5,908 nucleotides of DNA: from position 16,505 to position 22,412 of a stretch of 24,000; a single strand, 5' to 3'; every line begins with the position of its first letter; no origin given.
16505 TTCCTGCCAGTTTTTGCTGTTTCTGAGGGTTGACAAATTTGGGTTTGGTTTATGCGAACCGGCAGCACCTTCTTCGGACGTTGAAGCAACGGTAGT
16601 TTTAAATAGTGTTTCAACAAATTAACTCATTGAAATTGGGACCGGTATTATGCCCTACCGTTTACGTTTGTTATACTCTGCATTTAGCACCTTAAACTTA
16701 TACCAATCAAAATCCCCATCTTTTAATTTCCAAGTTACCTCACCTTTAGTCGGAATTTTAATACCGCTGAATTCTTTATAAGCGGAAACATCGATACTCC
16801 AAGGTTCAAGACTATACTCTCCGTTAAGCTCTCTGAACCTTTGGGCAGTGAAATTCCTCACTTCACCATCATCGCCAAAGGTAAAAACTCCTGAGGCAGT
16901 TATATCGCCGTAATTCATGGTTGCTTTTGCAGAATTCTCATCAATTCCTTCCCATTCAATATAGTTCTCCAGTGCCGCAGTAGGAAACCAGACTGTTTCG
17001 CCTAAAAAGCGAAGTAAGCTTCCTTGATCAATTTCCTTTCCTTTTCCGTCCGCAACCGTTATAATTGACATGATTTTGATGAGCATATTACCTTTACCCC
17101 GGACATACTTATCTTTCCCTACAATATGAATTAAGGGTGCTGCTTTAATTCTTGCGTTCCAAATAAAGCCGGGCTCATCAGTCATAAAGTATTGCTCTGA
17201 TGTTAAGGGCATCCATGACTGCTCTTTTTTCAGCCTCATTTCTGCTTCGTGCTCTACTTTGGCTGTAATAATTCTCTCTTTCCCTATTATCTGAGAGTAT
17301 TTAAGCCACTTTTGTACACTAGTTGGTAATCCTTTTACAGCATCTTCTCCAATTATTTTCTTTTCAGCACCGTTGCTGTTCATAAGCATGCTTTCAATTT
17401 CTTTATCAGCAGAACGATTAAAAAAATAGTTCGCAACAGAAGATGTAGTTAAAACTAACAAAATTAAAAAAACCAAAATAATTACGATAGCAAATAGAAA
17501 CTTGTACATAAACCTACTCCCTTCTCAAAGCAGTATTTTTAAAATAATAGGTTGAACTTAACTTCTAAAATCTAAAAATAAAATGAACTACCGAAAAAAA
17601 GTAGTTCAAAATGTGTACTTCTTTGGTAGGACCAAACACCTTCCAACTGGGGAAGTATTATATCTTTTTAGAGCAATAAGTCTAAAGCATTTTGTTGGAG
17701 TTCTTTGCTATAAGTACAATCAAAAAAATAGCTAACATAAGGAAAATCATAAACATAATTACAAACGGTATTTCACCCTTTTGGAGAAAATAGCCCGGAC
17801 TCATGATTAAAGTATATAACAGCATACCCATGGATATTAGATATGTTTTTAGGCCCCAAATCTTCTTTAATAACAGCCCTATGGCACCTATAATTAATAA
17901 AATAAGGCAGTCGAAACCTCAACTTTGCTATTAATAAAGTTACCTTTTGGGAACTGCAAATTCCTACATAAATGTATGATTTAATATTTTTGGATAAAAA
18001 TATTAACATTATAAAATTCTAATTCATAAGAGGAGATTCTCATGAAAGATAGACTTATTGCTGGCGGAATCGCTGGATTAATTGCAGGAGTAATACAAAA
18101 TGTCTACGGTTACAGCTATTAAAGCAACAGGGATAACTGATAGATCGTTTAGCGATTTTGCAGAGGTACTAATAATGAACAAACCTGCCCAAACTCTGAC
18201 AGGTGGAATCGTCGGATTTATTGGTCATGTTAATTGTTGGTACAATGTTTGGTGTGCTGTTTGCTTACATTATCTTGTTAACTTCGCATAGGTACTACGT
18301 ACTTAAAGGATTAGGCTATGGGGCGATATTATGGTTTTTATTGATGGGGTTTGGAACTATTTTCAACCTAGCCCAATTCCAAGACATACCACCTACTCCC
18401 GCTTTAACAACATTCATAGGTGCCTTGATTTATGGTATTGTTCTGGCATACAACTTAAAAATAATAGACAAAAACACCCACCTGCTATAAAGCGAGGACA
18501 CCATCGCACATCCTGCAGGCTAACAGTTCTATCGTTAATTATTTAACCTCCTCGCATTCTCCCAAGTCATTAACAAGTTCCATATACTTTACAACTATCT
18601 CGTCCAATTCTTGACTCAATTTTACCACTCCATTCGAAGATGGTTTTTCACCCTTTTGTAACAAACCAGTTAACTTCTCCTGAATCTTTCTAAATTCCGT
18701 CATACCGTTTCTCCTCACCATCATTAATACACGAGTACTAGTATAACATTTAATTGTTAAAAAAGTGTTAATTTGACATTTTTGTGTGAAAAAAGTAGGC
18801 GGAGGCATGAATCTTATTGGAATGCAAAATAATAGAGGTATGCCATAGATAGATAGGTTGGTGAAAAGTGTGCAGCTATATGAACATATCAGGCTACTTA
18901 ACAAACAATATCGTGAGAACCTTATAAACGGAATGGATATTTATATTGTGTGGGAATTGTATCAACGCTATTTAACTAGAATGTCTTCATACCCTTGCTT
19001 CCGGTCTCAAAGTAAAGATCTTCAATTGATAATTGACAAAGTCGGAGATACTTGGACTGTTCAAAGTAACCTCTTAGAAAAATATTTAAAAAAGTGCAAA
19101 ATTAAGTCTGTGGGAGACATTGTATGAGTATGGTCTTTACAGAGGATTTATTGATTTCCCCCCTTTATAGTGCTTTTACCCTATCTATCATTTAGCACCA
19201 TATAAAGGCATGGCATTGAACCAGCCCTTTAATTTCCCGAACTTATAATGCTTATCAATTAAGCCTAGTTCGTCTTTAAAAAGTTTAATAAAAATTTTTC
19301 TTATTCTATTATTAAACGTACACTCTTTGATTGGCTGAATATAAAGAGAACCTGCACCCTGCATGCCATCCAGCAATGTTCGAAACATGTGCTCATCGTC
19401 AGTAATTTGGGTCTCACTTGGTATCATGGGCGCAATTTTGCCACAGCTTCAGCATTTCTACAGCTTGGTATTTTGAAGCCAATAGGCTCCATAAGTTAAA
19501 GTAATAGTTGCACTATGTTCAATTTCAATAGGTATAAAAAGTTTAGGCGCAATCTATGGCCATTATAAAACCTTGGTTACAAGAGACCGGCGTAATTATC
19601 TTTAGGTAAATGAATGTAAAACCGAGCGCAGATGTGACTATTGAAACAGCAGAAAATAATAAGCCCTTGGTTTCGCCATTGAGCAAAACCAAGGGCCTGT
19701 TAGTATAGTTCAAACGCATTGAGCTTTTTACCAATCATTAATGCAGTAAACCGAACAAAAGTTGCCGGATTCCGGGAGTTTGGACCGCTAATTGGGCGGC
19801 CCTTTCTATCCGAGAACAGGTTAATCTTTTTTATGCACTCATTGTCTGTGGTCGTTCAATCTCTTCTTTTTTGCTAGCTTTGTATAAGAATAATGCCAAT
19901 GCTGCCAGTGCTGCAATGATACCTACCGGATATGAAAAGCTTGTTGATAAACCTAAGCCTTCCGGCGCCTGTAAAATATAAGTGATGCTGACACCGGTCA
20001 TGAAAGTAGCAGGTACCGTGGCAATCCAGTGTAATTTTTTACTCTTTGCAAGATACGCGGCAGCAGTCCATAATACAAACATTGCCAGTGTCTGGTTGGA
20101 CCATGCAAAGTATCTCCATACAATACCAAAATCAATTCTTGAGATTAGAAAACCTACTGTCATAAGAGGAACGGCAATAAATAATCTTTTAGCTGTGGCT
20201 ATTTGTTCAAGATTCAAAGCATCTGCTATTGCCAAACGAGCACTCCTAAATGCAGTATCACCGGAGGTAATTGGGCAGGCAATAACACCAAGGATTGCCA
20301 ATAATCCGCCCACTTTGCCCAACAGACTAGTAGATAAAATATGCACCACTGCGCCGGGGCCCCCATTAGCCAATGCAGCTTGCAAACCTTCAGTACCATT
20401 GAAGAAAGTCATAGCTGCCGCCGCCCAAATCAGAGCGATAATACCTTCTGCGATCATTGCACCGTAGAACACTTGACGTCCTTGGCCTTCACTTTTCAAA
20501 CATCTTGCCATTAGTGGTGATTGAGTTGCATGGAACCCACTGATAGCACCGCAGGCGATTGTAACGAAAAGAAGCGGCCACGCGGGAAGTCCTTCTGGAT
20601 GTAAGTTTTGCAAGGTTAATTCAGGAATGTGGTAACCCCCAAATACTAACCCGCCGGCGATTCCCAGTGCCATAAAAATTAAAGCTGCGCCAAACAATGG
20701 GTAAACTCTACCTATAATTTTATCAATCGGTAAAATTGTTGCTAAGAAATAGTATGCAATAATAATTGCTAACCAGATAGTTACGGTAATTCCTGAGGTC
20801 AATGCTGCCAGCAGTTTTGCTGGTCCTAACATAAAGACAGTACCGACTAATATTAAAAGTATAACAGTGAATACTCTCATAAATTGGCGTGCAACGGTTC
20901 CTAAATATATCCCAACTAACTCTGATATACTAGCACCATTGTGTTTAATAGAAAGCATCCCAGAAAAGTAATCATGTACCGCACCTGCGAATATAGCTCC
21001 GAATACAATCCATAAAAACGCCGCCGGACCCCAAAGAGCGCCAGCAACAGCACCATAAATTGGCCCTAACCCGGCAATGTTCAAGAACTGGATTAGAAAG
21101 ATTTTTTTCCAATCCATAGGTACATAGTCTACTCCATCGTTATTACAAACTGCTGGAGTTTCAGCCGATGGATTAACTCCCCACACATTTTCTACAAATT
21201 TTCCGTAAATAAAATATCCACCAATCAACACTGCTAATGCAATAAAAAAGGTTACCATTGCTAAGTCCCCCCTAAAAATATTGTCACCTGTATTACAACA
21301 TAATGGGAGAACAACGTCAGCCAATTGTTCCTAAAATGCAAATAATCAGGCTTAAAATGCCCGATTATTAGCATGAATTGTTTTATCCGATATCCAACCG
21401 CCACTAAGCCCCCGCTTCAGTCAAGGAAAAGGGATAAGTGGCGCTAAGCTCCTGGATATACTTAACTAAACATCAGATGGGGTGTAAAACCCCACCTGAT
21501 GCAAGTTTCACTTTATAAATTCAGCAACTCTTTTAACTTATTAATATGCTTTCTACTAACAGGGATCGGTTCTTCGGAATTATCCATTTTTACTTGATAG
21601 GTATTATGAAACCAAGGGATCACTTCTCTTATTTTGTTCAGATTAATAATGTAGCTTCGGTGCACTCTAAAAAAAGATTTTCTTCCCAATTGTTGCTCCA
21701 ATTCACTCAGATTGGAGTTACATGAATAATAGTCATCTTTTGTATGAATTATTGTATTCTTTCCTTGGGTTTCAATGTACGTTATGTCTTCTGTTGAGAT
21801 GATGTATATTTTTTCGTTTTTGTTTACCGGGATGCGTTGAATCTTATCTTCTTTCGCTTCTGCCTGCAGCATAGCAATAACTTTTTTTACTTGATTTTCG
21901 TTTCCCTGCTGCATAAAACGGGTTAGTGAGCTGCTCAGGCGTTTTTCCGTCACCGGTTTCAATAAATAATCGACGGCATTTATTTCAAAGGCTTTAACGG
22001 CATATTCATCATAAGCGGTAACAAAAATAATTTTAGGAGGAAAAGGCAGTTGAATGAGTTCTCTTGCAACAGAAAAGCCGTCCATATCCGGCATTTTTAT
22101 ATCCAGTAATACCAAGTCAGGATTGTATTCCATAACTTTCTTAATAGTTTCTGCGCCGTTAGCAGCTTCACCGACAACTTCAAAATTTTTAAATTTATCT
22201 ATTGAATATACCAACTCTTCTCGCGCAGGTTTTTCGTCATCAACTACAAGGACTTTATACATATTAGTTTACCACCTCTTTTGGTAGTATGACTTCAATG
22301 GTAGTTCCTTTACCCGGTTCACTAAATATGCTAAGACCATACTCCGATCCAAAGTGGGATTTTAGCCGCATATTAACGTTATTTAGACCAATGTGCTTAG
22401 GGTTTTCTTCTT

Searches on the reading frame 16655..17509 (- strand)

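Call 68: search_protein_families(library=pfam, proteins=[window:16655-17509:-], max_evalue=0.001)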
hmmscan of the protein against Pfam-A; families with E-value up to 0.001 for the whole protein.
window:16655-17509:- (284 aa): 2 families
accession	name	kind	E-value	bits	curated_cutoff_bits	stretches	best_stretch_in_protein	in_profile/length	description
PF20181.5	DUF6544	-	1.8e-84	282.9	25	1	52-272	2-221/221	Family of unknown function (DUF6544)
PF21900.3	DUF6920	-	7.1e-83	278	27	1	60-279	2-222/222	Family of unknown function (DUF6920)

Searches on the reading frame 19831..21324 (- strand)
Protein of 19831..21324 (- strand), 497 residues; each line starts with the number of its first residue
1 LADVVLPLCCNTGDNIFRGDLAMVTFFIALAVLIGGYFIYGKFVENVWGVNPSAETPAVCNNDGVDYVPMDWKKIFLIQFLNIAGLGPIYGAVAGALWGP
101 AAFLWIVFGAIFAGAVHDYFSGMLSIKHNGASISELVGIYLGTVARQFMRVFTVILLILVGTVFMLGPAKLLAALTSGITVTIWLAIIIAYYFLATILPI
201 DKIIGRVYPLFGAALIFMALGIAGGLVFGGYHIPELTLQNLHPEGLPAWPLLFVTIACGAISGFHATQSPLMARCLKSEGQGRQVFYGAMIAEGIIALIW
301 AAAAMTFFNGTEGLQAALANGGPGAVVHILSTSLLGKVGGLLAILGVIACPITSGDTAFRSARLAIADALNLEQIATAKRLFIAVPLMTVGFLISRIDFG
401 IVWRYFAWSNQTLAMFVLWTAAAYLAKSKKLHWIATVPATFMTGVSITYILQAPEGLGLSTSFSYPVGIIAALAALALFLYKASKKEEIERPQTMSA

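Call 68: search_protein_families(library=pfam, proteins=[window:19831-21324:-], max_evalue=0.001)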
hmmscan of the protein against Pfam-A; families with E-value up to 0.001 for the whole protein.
window:19831-21324:- (497 aa): 1 family
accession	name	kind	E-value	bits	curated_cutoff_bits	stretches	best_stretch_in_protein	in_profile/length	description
PF02554.20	CstA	-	2.8e-55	188.5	27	3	22-180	2-162/560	Carbon starvation protein CstA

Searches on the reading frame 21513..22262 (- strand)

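Call 68: search_protein_families(library=pfam, proteins=[window:21513-22262:-], max_evalue=0.001)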
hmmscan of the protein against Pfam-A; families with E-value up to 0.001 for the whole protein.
window:21513-22262:- (249 aa): 2 families
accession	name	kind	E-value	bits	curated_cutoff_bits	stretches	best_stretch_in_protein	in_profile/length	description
PF04397.21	LytTR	-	1.2e-32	112.4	22.6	1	151-247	2-97/98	LytTr DNA-binding domain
PF00072.30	Response_reg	-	4.8e-26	91.6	30.2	1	4-112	1-109/111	Response regulator receiver domain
